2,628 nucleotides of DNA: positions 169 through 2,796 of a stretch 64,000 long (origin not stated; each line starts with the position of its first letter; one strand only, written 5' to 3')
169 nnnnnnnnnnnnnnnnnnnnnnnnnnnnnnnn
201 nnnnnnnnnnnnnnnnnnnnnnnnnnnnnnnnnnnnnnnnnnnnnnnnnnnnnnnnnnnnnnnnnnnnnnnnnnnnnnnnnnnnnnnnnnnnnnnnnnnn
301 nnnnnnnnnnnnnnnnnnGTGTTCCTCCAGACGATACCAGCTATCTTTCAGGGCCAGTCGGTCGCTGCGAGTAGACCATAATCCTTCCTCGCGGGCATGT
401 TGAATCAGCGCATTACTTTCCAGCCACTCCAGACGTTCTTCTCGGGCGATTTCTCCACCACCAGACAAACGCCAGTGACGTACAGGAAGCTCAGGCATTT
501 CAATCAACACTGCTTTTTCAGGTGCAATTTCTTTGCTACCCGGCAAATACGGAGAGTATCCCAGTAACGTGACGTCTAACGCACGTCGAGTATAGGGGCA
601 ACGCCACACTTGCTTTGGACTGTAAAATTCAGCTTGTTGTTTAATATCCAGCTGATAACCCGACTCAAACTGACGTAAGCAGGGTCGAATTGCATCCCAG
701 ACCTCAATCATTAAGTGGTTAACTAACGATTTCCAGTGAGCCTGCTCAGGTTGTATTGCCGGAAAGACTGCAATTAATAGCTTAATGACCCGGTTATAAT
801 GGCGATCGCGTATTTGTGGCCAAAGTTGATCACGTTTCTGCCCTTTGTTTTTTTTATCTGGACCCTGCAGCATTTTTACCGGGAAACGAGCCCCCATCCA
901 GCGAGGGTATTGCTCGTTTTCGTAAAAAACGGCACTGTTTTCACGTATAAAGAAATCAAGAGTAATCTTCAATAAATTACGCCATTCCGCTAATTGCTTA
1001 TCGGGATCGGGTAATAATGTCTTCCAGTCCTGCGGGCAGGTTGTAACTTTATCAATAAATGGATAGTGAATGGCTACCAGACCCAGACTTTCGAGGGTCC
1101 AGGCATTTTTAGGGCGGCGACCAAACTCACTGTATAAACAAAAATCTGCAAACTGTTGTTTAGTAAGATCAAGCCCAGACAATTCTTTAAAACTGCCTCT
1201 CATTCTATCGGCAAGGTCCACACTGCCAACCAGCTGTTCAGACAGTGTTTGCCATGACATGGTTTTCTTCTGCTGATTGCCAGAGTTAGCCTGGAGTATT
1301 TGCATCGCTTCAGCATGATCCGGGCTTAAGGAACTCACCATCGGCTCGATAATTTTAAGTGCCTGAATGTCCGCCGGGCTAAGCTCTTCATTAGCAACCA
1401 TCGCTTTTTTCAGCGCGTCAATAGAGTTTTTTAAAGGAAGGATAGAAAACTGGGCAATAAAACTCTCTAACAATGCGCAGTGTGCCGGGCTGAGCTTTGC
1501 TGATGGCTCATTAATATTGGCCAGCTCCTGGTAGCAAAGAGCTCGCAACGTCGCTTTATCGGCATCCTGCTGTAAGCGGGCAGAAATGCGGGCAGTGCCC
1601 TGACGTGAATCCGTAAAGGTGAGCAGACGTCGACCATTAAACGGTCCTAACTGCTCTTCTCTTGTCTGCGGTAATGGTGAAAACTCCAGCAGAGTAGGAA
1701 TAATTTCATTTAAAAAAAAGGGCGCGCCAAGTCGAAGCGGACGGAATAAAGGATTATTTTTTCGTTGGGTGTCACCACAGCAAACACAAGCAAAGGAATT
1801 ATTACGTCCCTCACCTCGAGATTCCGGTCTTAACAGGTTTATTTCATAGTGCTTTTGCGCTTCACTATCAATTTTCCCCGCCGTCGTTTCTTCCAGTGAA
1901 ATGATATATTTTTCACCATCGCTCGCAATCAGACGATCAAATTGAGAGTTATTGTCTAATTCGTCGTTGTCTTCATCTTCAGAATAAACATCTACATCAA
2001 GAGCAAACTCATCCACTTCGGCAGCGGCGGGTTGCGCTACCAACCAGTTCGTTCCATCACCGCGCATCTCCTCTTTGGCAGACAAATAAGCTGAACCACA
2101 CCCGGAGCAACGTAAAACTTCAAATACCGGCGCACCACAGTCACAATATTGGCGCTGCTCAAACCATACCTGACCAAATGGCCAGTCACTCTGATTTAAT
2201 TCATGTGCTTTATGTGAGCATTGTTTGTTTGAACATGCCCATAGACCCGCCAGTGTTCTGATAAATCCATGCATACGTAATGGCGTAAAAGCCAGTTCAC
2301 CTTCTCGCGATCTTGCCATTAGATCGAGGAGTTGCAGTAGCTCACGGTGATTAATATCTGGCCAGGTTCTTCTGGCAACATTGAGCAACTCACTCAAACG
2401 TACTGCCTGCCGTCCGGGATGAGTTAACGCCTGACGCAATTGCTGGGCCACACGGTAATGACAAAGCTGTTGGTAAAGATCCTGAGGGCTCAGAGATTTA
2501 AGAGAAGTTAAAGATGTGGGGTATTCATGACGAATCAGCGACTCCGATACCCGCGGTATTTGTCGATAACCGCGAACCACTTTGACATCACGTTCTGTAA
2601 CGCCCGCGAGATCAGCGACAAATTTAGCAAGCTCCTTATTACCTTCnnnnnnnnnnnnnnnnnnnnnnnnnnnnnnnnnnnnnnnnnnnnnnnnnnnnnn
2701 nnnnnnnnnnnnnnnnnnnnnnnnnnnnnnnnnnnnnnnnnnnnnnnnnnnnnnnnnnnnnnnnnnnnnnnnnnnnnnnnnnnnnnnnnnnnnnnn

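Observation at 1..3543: Helicase core split by a roughly 850-aa insert containing Cys-rich zinc-ribbon-like clusters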

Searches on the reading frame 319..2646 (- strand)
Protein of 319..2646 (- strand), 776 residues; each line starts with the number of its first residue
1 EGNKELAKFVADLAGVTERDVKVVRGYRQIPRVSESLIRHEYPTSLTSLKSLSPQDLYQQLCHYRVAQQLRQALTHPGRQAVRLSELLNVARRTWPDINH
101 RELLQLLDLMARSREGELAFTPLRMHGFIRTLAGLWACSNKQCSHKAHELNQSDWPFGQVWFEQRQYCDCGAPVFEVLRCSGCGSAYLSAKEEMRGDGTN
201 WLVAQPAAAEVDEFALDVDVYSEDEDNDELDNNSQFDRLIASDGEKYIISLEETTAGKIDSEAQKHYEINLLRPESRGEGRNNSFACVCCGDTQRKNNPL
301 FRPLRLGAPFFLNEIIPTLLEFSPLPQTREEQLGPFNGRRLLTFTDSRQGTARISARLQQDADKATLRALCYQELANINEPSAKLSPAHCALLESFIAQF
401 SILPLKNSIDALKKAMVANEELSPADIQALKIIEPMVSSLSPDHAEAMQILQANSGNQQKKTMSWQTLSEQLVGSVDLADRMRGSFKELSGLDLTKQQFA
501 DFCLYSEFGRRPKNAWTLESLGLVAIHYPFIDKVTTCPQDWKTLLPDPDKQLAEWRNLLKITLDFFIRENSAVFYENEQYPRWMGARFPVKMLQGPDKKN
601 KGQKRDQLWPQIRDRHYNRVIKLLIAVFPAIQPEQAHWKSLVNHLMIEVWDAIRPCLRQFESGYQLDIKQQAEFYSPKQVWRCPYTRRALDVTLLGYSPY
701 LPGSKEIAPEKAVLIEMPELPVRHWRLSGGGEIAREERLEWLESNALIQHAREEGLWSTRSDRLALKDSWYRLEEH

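Call 21: find_homologous_proteins(query=window:319-2646:-, max_evalue=0.00001)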
Query window:319-2646:- (776 aa): 65 proteins with E <= 0.00001 among 8000 candidates.
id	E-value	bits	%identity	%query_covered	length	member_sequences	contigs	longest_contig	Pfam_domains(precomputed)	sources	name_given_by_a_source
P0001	0.0e+0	1794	100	100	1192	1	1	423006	PF00270.36,PF00271.38,PF04851.22,PF27116.1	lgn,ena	-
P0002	0.0e+0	1792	100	100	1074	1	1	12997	PF00270.36,PF04851.22,PF27116.1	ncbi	ncbi:DEAD/DEAH box helicase, partial [Escherichia coli]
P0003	0.0e+0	1788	99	100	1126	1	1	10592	PF00270.36,PF04851.22,PF27116.1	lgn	-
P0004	0.0e+0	1788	99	100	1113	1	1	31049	PF00270.36,PF04851.22,PF27116.1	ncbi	-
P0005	0.0e+0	1788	99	100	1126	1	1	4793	PF00270.36,PF04851.22,PF27116.1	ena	-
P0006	0.0e+0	1788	99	100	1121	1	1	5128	PF00270.36,PF04851.22,PF27116.1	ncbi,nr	ncbi:DEAD/DEAH box helicase, partial [Escherichia coli]|nr:DEAD/DEAH box helicase [Escherichia coli]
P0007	0.0e+0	1788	99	100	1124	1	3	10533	PF00270.36,PF04851.22,PF27116.1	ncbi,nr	ncbi:TPA: DEAD/DEAH box helicase, partial [Escherichia coli]|nr:DEAD/DEAH box helicase [Escherichia 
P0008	0.0e+0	1788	99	100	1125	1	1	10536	PF00270.36,PF04851.22,PF27116.1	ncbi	ncbi:DEAD/DEAH box helicase, partial [Escherichia coli]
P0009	0.0e+0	1788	99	100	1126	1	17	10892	PF00270.36,PF04851.22,PF27116.1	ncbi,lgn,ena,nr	ncbi:DEAD/DEAH box helicase family protein [Escherichia coli 1-182-04_S3_C2]|nr:DEAD/DEAH box helica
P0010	0.0e+0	1787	99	100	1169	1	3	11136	PF00270.36,PF00271.38,PF04851.22,PF27116.1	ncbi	-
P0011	0.0e+0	1787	99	100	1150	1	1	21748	PF00270.36,PF04851.22,PF27116.1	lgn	-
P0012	0.0e+0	1787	99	100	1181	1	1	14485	PF00270.36,PF00271.38,PF04851.22,PF27116.1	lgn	-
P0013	0.0e+0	1786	99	100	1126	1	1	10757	PF00270.36,PF04851.22,PF27116.1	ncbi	-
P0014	0.0e+0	1782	99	100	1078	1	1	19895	PF00270.36,PF04851.22,PF27116.1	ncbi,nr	ncbi:DEAD/DEAH box helicase, partial [Escherichia coli]|nr:DEAD/DEAH box helicase [Escherichia coli]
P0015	0.0e+0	1782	99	100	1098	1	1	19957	PF00270.36,PF04851.22,PF27116.1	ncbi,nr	ncbi:DEAD/DEAH box helicase, partial [Escherichia coli]|nr:DEAD/DEAH box helicase [Escherichia coli]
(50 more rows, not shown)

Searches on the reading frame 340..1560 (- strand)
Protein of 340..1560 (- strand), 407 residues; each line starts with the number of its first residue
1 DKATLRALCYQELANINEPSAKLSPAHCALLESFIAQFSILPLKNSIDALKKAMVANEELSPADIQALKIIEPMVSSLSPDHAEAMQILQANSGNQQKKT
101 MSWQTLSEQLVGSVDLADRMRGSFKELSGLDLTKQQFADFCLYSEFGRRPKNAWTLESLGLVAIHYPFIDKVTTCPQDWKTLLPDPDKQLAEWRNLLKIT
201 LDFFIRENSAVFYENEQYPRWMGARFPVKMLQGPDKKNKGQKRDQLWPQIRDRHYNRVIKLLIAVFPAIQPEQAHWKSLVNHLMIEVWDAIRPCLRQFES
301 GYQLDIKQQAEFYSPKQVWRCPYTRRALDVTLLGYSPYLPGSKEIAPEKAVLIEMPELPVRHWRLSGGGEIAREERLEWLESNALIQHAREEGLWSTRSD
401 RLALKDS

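Call 59: predict_structure(alignment_id=A3)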
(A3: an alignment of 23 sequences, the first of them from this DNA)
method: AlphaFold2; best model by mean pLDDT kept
length: 407 residues; sequences in the alignment: 23
mean_pLDDT: 85.5   pTM: 0.80
mean pLDDT of the five models: 85.5, 85.2, 85.1, 84.3, 84.2
residues with pLDDT >= 90: 259; 70-90: 64; 50-70: 72; < 50: 12
segments of 3 or more residues with pLDDT < 50: 19-22, 54-58, 93-95
pLDDT, mean of each block of 10 residues (from residue 1): 93 70 57 62 57 51 62 60 58 60 96 89 93 96 91 89 96 96 94 98 96 92 85 91 93 89 93 94 98 96 97 95 94 95 86 92 86 93 96 94 87
secondary structure, 60 per line:
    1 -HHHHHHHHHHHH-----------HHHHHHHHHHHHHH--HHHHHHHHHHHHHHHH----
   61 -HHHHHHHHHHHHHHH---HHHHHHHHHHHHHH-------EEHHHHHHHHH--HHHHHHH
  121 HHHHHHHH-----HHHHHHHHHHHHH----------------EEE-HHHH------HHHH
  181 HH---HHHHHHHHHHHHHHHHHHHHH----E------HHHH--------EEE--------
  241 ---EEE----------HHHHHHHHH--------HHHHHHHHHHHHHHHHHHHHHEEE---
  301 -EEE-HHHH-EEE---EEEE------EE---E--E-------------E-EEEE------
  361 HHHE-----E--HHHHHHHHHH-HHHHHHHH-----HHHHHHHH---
elements in order: H2-13 H25-38 H41-56 H62-76 H80-93 H103-111 H114-128 H134-146 E163-165 H167-170 H177-182 H186-206 H218-221 E230-232 E244-246 H257-265 H274-294 E295-297 E302-304 H306-309 E311-313 E317-320 E351-354 H373-382 H384-391 H397-404

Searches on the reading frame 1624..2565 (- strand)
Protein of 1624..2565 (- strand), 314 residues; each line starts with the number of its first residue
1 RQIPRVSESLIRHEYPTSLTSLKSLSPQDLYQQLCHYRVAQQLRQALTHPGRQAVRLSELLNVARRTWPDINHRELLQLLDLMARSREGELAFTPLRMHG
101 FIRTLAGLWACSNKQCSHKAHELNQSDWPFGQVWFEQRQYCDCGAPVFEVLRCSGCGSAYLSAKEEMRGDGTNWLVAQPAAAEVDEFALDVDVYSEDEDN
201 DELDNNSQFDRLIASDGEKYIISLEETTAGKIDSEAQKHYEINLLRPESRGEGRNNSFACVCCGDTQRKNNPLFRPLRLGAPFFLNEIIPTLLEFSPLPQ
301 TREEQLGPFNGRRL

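Call 54: predict_structure(alignment_id=A2)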
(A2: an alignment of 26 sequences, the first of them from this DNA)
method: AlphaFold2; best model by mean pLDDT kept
length: 314 residues; sequences in the alignment: 26
mean_pLDDT: 80.3   pTM: 0.58
mean pLDDT of the five models: 80.3, 79.9, 79.1, 78.8, 78.5
residues with pLDDT >= 90: 127; 70-90: 111; 50-70: 56; < 50: 20
segments of 3 or more residues with pLDDT < 50: 189-205
pLDDT, mean of each block of 10 residues (from residue 1): 69 77 92 91 89 82 93 90 88 76 67 94 88 90 93 93 92 85 51 45 61 82 87 90 86 72 88 81 60 70 75 62
secondary structure, 60 per line:
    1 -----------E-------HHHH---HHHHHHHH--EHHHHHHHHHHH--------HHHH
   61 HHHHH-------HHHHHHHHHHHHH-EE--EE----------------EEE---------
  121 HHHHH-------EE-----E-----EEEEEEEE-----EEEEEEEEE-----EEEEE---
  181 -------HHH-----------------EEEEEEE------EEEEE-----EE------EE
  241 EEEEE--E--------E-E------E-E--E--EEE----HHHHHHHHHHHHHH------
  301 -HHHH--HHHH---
elements in order: H20-23 H27-34 H38-48 H57-65 H73-85 E109-111 H121-125 E146-153 E159-167 E173-177 E208-214 E221-225 E239-245 E274-276 H281-294 H302-305 H308-311

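Call 56: fold_search(model_id=the predicted structure, library=pdb)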
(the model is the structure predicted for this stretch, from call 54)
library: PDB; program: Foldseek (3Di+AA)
matches with E <= 10: 103; with E <= 0.001: 0
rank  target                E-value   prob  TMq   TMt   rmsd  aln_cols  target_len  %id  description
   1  1ire_B                9.8e-01  0.01  0.09  0.12  18.4       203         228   11  Crystal Structure of Co-type nitrile hydratase from Pseudonocardia thermophila (released 2002-10-01)
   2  7w8l_B                1.1e+00  0.01  0.07  0.08  18.2       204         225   11  Crystal Structure of Co-type nitrile hydratase mutant from Pseudonocardia thermophila - M46R (released 2022-08-24)
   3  9d6j_B                1.4e+00  0.01  0.08  0.10  17.8       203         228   13  Nitrile hydratase BR52K mutant (released 2024-08-28)
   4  1ugp_B                1.4e+00  0.01  0.09  0.12  18.4       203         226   11  Crystal structure of Co-type nitrile hydratase complexed with n-butyric acid (released 2004-06-17)
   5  8es4_A                1.5e+00  0.02  0.09  0.07  19.9       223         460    8  Focused reconstruction of HRP29 tail (released 2023-10-18)
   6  9d65_B                1.8e+00  0.01  0.09  0.12  17.6       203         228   13  Nitrile hydratase BR52A mutant (released 2024-08-28)
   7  4ray_B                2.1e+00  0.23  0.12  0.26   5.3        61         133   16  Crystal structure of Magnetospirillum gryphiswaldense MSR-1 Apo-Fur (released 2015-07-15)
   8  9a4a_B                2.1e+00  0.12  0.13  0.26  16.4       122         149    8  Model of YLAN-FUR by crosslinking MS and deep learning (released 2024-09-18)
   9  8i6n_B                2.1e+00  0.01  0.09  0.12  16.2       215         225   12  Crystal structure of Co-type nitrile hydratase mutant from Pseudomonas thermophila - L6T (released 2024-02-14)
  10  9ire_B                2.2e+00  0.09  0.13  0.26  15.8       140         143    9  CRYSTAL STRUCTURE OF Bacillus cereus FERRIC UPTAKE REGULATOR (released 2025-07-23)
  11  9ld6_A                2.4e+00  0.14  0.14  0.23  15.2       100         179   15  The complex structure of TkoKptA/DNA/NAD+ (released 2025-11-12)
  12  3eyy_A                2.4e+00  0.08  0.13  0.28  15.3       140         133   18  Structural basis for the specialization of Nur, a nickel-specific Fur homologue, in metal sensing and DNA recognition (released 2009-06-09)
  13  9d6k_B                2.5e+00  0.01  0.09  0.09  18.4       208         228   12  Nitrile hydratase BR157A mutant (released 2024-09-25)
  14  5fd5_B                2.6e+00  0.14  0.12  0.25   9.0        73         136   10  manganese uptake regulator (released 2016-12-28)
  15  8tfi                  2.6e+00  0.08  0.09  0.15  14.9        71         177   14  tRNA 2'-phosphotransferase (Tpt1) from Pyrococcus horikoshii (released 2023-11-08)
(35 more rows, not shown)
